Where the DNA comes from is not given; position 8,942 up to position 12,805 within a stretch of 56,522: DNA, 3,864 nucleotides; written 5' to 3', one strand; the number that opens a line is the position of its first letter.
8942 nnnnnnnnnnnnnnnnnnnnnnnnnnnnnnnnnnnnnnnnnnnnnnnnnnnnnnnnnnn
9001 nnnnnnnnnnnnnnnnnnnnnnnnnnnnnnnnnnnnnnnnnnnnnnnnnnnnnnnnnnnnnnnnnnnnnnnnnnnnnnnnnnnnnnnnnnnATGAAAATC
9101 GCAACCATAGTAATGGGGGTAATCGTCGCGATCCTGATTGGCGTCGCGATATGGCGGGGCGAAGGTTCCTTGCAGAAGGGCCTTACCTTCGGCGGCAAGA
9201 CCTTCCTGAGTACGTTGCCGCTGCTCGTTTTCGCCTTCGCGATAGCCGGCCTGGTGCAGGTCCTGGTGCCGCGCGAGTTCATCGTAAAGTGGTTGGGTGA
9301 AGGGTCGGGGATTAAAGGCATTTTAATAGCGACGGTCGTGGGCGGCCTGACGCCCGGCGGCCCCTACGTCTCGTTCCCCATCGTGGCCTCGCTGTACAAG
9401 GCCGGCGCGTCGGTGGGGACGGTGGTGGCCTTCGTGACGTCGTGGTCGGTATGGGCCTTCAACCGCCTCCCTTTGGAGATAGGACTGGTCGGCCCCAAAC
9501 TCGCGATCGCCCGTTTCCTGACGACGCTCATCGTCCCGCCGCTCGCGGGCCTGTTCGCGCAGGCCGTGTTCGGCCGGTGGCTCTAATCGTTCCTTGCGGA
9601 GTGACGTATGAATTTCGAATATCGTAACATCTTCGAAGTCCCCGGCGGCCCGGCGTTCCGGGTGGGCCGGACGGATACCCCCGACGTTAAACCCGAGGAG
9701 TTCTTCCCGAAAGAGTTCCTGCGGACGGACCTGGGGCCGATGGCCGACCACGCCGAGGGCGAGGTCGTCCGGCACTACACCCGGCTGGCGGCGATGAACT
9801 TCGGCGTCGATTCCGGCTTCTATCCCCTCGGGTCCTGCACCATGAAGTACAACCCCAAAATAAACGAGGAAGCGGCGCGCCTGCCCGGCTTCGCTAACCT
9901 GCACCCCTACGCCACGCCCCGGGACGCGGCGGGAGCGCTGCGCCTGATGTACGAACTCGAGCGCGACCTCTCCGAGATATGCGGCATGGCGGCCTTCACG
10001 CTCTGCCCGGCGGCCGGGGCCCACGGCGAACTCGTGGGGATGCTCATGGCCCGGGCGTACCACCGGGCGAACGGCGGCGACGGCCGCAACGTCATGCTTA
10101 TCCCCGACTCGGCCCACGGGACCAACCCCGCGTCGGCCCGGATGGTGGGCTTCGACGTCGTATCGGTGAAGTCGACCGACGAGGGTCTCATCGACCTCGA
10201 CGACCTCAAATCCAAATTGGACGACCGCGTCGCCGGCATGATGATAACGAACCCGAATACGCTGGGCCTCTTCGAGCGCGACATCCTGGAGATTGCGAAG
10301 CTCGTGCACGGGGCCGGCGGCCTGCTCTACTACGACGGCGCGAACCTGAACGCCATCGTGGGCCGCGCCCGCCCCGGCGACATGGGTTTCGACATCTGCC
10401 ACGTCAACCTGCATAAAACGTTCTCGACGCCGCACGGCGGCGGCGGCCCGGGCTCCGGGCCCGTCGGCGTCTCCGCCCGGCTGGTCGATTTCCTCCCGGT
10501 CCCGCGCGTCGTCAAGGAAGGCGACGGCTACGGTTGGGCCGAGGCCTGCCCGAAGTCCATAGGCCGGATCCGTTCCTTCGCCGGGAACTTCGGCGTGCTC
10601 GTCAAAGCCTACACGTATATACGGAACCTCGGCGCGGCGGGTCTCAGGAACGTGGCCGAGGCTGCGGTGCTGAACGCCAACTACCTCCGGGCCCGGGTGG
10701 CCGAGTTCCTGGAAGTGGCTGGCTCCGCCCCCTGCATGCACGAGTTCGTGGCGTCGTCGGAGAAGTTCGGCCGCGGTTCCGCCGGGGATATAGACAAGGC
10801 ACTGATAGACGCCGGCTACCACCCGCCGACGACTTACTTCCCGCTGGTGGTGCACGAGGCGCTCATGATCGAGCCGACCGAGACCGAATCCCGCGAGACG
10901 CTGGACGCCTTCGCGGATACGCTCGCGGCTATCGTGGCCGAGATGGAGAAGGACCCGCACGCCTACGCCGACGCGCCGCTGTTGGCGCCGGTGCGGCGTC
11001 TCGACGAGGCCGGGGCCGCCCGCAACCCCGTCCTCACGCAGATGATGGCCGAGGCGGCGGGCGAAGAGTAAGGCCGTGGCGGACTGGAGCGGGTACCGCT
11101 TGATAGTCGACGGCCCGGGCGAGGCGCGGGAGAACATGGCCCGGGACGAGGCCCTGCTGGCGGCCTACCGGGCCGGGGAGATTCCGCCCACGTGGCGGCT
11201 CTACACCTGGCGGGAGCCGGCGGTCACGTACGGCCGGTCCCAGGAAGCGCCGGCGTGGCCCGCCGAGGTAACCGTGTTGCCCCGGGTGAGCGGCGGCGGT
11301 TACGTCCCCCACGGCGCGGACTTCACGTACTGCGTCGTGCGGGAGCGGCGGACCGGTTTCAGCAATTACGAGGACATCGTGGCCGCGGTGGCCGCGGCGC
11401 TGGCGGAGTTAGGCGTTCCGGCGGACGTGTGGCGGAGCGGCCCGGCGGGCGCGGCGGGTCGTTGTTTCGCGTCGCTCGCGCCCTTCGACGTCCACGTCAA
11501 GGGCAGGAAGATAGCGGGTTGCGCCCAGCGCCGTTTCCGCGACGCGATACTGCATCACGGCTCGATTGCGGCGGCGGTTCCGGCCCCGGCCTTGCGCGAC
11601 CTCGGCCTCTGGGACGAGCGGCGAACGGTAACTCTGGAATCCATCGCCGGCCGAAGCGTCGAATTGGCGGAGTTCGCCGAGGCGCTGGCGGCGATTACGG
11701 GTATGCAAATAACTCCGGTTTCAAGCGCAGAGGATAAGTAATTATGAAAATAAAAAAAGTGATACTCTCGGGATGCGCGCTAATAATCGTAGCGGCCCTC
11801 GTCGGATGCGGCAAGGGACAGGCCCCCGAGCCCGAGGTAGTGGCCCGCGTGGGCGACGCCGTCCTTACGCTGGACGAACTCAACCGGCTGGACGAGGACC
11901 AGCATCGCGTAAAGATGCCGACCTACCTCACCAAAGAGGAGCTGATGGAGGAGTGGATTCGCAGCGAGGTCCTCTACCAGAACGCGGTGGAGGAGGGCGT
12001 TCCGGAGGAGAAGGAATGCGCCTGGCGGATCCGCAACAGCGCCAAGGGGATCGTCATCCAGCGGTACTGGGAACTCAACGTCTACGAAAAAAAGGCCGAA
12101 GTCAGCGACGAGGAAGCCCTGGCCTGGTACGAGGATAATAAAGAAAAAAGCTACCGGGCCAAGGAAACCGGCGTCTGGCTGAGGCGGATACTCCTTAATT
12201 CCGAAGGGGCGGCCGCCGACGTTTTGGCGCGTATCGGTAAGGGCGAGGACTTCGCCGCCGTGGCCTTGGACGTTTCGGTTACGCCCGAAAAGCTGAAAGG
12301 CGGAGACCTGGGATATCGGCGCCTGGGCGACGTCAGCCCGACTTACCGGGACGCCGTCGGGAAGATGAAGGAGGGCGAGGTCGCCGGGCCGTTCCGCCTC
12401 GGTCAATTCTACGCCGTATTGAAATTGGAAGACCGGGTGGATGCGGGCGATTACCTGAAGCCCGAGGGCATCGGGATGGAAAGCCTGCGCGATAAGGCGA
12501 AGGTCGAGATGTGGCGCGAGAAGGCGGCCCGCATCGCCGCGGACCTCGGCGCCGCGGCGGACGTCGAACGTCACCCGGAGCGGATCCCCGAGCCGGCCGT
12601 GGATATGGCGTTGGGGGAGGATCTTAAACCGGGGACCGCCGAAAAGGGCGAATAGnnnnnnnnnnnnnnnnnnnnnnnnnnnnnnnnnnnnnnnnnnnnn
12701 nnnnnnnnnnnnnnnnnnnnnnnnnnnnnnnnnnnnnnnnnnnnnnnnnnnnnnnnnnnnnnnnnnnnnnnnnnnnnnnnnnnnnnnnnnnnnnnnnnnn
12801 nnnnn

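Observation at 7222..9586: Glycine-cleavage P-protein genes gcvPA and gcvPB are split by an insertion of two tandem paralogs with duplicated ExbD/TolR-like domains plus a small permease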

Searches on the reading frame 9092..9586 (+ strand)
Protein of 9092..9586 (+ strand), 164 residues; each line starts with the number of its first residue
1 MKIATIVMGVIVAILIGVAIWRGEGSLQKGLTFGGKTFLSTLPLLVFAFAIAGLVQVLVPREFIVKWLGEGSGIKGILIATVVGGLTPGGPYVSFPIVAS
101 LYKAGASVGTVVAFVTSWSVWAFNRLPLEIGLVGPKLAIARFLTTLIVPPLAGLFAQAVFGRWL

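Call 3: search_protein_families(library=pfam, proteins=[window:9092-9586:+], max_evalue=1)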
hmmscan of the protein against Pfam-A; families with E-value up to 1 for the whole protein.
window:9092-9586:+ (164 aa): 1 family
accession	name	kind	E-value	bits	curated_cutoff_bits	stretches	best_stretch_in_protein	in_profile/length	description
PF03773.19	ArsP_1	-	3.7e-15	56.3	32.3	1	33-157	8-132/294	Predicted permease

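Call 21: find_homologous_proteins(query=window:9092-9586:+, max_evalue=0.001)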
Query window:9092-9586:+ (164 aa): 474 proteins with E <= 0.001 among 1219 candidates; the best 120 are listed.
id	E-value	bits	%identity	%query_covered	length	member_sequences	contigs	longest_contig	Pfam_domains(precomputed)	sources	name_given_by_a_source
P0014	3.9e-94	331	100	100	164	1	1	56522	PF03773.20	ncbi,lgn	ncbi:MAG: permease [Candidatus Zixiibacteriota bacterium]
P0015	3.7e-90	318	100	96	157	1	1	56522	PF03773.20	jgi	jgi:uncharacterized membrane protein YraQ (UPF0718 family)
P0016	1.6e-89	316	99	96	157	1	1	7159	PF03773.20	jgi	jgi:uncharacterized membrane protein YraQ (UPF0718 family)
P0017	2.8e-88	312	91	100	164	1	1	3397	PF03773.20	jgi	jgi:uncharacterized membrane protein YraQ (UPF0718 family)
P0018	1.3e-82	294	87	100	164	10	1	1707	PF03773.20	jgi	jgi:uncharacterized membrane protein YraQ (UPF0718 family)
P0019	1.7e-81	290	85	100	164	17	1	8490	PF03773.20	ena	-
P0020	3.3e-80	286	85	100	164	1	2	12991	PF03773.20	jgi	jgi:uncharacterized membrane protein YraQ (UPF0718 family)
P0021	6.0e-80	285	84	100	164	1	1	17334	PF03773.20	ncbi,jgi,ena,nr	ncbi:MAG TPA: permease [bacterium]|nr:permease [bacterium]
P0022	8.4e-80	285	85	100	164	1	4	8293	PF03773.20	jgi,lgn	jgi:uncharacterized membrane protein YraQ (UPF0718 family)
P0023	1.4e-79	284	85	100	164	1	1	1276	PF03773.20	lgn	-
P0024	1.4e-79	284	85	100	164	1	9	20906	PF03773.20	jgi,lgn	jgi:uncharacterized membrane protein YraQ (UPF0718 family)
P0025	1.4e-79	284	85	100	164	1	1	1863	PF03773.20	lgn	-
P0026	6.9e-79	282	84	100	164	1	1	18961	PF03773.20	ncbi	-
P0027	1.4e-78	281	84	100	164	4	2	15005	PF03773.20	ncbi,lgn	-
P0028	2.0e-78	280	84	100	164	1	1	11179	PF03773.20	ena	-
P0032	1.5e-77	277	84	100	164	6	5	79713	PF03773.20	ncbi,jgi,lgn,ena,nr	ncbi:MAG TPA: permease [bacterium]|nr:permease [bacterium]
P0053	8.3e-54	200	61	99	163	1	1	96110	PF03773.20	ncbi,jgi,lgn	-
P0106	2.3e-45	173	55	99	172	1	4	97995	PF03773.20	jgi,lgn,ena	-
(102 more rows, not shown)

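Call 22: find_encoding_contigs(protein=P0032, flank=7000, max_places=3)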
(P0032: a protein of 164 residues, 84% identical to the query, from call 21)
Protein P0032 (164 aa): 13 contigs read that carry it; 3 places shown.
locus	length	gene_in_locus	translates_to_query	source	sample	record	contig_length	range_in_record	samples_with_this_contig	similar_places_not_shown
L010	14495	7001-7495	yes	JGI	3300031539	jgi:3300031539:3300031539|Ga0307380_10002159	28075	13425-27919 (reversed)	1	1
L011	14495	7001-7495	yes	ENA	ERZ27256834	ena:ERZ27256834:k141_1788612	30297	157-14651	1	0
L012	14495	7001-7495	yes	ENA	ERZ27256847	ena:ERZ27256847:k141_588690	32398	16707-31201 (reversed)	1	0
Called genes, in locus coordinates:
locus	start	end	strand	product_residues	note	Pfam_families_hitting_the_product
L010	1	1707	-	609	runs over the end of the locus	PF00324:AA_permease, PF13520:AA_permease_2, PF00582:Usp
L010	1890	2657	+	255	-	PF00753:Lactamase_B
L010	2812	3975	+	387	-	PF00155:Aminotran_1_2, PF01041:DegT_DnrJ_EryC1, PF01053:Cys_Met_Meta_PP (weak)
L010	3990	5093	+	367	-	PF01571:GCV_T, PF08669:GCV_T_C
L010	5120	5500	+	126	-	PF01597:GCV_H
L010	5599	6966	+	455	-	PF02347:GDC-P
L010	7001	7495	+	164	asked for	PF03773:ArsP_1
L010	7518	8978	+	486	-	PF21478:GcvP2_C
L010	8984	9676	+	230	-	PF21948:LplA-B_cat, PF03099:BPL_LplA_LipB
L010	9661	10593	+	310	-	PF13145:Rotamase_2, PF13616:Rotamase_3 (weak), PF00639:Rotamase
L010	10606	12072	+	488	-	PF00171:Aldedh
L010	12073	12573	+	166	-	-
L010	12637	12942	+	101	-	PF00936:BMC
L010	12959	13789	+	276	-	PF06130:PTAC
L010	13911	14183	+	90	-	PF03319:EutN_CcmL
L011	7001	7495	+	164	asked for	PF03773:ArsP_1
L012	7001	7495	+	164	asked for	PF03773:ArsP_1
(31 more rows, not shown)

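Call 23: find_encoding_contigs(protein=P0053, flank=7000, max_places=2)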
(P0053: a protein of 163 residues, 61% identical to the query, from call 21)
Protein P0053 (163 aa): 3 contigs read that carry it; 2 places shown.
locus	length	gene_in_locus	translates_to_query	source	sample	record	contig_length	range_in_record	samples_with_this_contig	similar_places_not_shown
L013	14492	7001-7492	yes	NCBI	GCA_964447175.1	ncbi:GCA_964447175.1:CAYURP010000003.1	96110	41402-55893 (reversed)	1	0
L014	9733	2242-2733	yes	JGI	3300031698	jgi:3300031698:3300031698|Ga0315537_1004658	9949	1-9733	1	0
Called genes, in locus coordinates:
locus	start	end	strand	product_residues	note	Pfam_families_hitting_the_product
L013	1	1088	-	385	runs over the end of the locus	PF13506:Glyco_transf_21, PF00535:Glycos_transf_2 (weak), PF13641:Glyco_tranf_2_3, PF13632:Glyco_trans_2_3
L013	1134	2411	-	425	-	PF00232:Glyco_hydro_1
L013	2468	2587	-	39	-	-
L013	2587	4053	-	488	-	PF00209:SNF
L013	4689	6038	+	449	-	PF01235:Na_Ala_symp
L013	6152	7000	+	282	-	PF00795:CN_hydrolase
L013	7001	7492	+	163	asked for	PF03773:ArsP_1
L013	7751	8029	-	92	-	-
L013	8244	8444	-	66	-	PF00313:CSD, PF08206:OB_RNB (weak)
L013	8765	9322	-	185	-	PF07879:PHB_acc_N, PF05597:Phasin (weak)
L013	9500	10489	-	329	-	PF13353:Fer4_12 (weak), PF04055:Radical_SAM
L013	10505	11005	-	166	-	PF02870:Methyltransf_1N, PF01035:DNA_binding_1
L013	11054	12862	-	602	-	PF01541:GIY-YIG, PF27096:UvrC_M, PF02151:UVR, PF22920:UvrC_RNaseH, PF08459:UvrC_RNaseH_dom, PF12826:HHH_2, PF14520:HHH_5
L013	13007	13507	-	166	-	PF05708:Peptidase_C92 (faint), PF00877:NLPC_P60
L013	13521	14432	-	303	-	PF01040:UbiA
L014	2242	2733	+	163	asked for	PF03773:ArsP_1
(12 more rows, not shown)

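Call 24: find_encoding_contigs(protein=P0106, flank=7000, max_places=2)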
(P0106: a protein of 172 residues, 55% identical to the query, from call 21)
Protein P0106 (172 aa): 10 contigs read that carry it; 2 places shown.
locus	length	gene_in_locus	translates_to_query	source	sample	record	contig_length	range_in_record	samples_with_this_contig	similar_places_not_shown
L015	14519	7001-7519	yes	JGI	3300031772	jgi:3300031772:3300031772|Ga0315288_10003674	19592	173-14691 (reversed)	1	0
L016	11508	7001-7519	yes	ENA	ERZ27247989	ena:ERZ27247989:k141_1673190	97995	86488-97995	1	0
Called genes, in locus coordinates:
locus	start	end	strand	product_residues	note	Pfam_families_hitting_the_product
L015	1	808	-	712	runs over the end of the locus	-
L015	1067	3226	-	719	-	-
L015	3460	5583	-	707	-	-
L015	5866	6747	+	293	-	-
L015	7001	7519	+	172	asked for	PF03773:ArsP_1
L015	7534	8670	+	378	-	PF04055:Radical_SAM, PF12544:LAM_C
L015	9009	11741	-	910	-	PF13426:PAS_9, PF00989:PAS, PF08448:PAS_4, PF13188:PAS_8, PF13426:PAS_9, PF08447:PAS_3, PF08448:PAS_4, PF00989:PAS, +8 more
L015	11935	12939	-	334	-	PF00072:Response_reg, PF00990:GGDEF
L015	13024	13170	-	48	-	-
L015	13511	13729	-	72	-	PF00313:CSD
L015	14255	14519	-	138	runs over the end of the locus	PF05168:HEPN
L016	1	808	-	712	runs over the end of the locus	-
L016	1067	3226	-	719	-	-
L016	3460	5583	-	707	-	-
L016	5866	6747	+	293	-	-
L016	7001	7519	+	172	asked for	PF03773:ArsP_1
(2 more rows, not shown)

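Call 41: find_related_loci(query=A4, collection=genome_contigs, flank=6000)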
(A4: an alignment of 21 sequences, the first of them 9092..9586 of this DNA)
Query A4 (164 aa) in genome_contigs; peptide patterns used: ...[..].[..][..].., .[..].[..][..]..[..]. (x = any residue, [..] = any of these).
124 stretches matched a pattern; 73 encode a relative of the query (tblastn E <= 1e-3); 73 distinct loci.
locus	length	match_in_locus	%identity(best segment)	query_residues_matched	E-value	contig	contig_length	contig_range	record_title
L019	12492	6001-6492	84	1-164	3e-86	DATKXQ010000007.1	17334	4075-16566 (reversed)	MAG TPA_asm: bacterium isolate SMAG_U14196 k141_3788765, whole genome shotgun sequence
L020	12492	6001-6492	80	1-164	2e-82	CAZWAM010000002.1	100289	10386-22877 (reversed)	MAG TPA_asm: uncultured bacterium isolate SRP239594_co1_49 genome assembly, contig: NODE_13_length_100289_cov_19.189596,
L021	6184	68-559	81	1-164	7e-80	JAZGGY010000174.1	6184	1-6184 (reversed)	MAG: bacterium isolate SCS5bin.27 SCS5bin.27_174, whole genome shotgun sequence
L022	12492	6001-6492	76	1-164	1e-73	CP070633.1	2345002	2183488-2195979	MAG: Candidatus Coatesbacteria bacterium isolate bin961 chromosome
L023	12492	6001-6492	77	1-164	1e-73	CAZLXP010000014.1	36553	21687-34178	MAG TPA_asm: uncultured bacterium isolate binchicken_co103_96 genome assembly, contig: NODE_934_length_36553_cov_7.37108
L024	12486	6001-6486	61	1-162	3e-59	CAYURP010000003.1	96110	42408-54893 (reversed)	MAG TPA_asm: uncultured Ignavibacteria bacterium isolate binchicken_co89_584 genome assembly, contig: NODE_197_length_96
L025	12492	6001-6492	81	1-164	3e-82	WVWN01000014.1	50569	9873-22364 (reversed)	MAG: Candidatus Zixiibacteriota bacterium isolate A-C077 C_merged_R1_(paired)_contig_2765, whole genome shotgun sequence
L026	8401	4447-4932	60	1-162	2e-57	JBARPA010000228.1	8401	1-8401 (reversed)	MAG: Candidatus Zixiibacteriota bacterium isolate MFD13423_ilm_asm_bin54 k127_18623, whole genome shotgun sequence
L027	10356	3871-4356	57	1-162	2e-56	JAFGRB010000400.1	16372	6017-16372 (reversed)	MAG: Deltaproteobacteria bacterium isolate Zod_Metabat.807 k87_12546209, whole genome shotgun sequence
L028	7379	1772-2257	59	1-162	2e-55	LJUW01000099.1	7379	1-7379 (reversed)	MAG: candidate division Zixibacteria bacterium SM23_73_2 WORSMTZ_31057, whole genome shotgun sequence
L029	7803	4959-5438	56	4-163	4e-53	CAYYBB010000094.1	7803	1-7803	MAG TPA_asm: uncultured Actinomycetota bacterium isolate SRP093185_co1_77 genome assembly, contig: NODE_7027_length_7803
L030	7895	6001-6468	62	4-160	6e-52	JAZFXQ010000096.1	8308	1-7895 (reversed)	MAG: Candidatus Margulisiibacteriota bacterium isolate BS4bin.5 BS4bin.5_96, whole genome shotgun sequence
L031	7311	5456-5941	54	1-162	2e-51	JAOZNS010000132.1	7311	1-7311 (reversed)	MAG: Candidatus Zixiibacteriota bacterium isolate GMC4.concoct.267_sub GMC4_17483_length_7311_cov_7.235391, whole genome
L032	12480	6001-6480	54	1-160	2e-51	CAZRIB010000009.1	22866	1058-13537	MAG TPA_asm: uncultured Ardenticatenaceae bacterium isolate SRP162660_co2_81 genome assembly, contig: NODE_622_length_22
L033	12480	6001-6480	55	1-160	5e-51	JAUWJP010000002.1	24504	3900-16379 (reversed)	MAG: Candidatus Aminicenantes bacterium isolate CSMAG_2323 CSMAG_2323_k127_8999716_length_24504_cov_41.9470, whole genom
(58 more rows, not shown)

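Call 56: search_protein_families(library=ncbifam, proteins=[window:9092-9586:+], max_evalue=0.01)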
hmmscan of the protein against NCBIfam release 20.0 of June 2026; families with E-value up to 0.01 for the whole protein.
window:9092-9586:+ (164 aa): 2 families
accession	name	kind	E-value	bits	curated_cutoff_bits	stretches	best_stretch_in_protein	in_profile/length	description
NF040736.1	efflux_SaoE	equivalog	1.1e-11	44.7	325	1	44-159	21-135/352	efflux transporter SaoE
NF033936.1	CuZnOut_SO0444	equivalog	2.9e-10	39.8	300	1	38-157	5-123/351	SO_0444 family Cu/Zn efflux transporter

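Call 57: search_protein_families(library=padloc, proteins=[window:9092-9586:+], max_evalue=0.01)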
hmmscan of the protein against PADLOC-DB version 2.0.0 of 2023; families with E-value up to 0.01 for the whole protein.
window:9092-9586:+ (164 aa): 0 families

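Call 74: predict_structure(alignment_id=A7)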
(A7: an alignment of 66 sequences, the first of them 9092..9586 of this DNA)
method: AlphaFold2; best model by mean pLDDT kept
length: 164 residues; sequences in the alignment: 66
mean_pLDDT: 88.2   pTM: 0.70
mean pLDDT of the five models: 88.2, 87.9, 87.4, 86.8, 86.0
residues with pLDDT >= 90: 82; 70-90: 81; 50-70: 1; < 50: 0
segments of 3 or more residues with pLDDT < 50: none
pLDDT, mean of each block of 10 residues (from residue 1): 82 96 92 86 81 79 87 93 85 79 91 94 84 93 94 96 85
secondary structure, 60 per line:
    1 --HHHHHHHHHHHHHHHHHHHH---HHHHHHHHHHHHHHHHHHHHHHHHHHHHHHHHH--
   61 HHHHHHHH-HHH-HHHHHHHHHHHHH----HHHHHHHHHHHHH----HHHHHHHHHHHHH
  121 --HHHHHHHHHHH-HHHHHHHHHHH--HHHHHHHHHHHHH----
elements in order: H3-22 H26-58 H61-68 H74-86 H91-103 H108-120 H123-133 H135-145 H148-160

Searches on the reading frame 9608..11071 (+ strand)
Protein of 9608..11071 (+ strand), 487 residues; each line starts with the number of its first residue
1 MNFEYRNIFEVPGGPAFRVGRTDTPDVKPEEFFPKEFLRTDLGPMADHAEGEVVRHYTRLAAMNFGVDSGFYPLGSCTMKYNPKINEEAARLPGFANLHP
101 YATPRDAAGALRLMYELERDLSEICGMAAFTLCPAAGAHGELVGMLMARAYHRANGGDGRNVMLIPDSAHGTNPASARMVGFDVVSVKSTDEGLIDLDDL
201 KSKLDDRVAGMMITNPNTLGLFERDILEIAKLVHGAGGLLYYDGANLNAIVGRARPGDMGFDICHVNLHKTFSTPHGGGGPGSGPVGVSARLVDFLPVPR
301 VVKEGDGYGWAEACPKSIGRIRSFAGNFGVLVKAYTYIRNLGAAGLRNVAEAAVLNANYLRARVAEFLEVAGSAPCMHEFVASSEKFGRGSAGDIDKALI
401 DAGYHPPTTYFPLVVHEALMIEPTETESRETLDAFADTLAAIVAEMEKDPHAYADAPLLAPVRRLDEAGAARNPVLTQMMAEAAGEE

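Call 3: search_protein_families(library=pfam, proteins=[window:9608-11071:+], max_evalue=1)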
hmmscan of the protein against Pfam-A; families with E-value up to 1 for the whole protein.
window:9608-11071:+ (487 aa): 4 families
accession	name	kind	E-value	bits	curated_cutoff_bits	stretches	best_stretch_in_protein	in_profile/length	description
PF21478.3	GcvP2_C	-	5.8e-19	68.6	27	1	350-448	2-104/122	Glycine dehydrogenase, C-terminal domain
PF00266.25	Aminotran_5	-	4.8e-06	26.2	21.5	1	157-277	86-207/371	Aminotransferase class-V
PF02347.22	GDC-P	-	7.6e-05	22.2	26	1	48-297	47-284/429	Glycine cleavage system P-protein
PF00282.25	Pyridoxal_deC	-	0.075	12.2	27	1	331-366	320-355/375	Pyridoxal-dependent decarboxylase conserved domain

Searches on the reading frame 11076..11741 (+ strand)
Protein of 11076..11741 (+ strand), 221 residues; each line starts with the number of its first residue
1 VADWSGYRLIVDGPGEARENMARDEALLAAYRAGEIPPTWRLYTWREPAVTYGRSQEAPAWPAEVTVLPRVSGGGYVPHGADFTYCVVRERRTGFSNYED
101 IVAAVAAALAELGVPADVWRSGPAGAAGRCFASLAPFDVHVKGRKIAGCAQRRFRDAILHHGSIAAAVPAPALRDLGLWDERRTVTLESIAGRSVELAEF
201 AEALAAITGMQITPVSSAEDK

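Call 3: search_protein_families(library=pfam, proteins=[window:11076-11741:+], max_evalue=1)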
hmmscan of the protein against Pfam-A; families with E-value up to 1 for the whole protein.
window:11076-11741:+ (221 aa): 2 families
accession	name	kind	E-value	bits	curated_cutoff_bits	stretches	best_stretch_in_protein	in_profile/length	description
PF21948.1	LplA-B_cat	-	9.7e-24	84.9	27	1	17-204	2-195/200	Lipoyl protein ligase A/B catalytic domain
PF03099.24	BPL_LplA_LipB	-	3.2e-06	27.5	21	1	77-166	42-130/133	Biotin/lipoate A/B protein ligase family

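Call 56: search_protein_families(library=ncbifam, proteins=[window:11076-11741:+], max_evalue=0.01)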
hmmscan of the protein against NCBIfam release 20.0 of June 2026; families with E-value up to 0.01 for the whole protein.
window:11076-11741:+ (221 aa): 4 families
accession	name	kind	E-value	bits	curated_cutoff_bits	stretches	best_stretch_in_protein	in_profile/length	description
NF053750.1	LplA_large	exception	2.3e-10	40.3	480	1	20-167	13-160/248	lipoate-protein ligase large subunit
TIGR00545.2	lipoyltrans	equivalog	2e-09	36.9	280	1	20-165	14-150/328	lipoate--protein ligase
NF053751.1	LplAB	exception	3.3e-09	36.2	550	1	7-170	100-263/348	lipoate-protein ligase LplAB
NF053790.1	LplA_LipA_fuse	exception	0.00039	19.1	800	1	64-164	65-151/606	bifunctional lipoate--protein ligase/lipoyl synthase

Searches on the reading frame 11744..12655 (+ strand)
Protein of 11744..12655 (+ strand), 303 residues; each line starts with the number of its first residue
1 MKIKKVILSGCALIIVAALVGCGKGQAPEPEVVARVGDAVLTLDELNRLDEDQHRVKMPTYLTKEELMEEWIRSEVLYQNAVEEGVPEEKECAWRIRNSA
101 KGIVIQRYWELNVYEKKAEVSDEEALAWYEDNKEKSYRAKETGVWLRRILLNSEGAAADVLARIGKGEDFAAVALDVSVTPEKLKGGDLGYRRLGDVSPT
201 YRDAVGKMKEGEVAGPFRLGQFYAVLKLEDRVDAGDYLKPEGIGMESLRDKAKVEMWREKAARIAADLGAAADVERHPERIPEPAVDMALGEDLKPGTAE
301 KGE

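Call 3: search_protein_families(library=pfam, proteins=[window:11744-12655:+], max_evalue=1)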
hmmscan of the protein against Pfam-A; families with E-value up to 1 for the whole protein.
window:11744-12655:+ (303 aa): 4 families
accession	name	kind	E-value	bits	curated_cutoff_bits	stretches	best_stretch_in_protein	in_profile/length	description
PF00639.27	Rotamase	-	1.9e-11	45.2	21.7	1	156-230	21-97/97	PPIC-type PPIASE domain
PF13145.12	Rotamase_2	-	1.1e-09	39.6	27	1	120-234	1-111/121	PPIC-type PPIASE domain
PF13616.12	Rotamase_3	-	6.6e-08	33.5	22.5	1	156-228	39-112/116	PPIC-type PPIASE domain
PF13624.11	SurA_N_3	-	0.034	14.4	27.2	1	7-79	13-90/162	SurA-like N-terminal domain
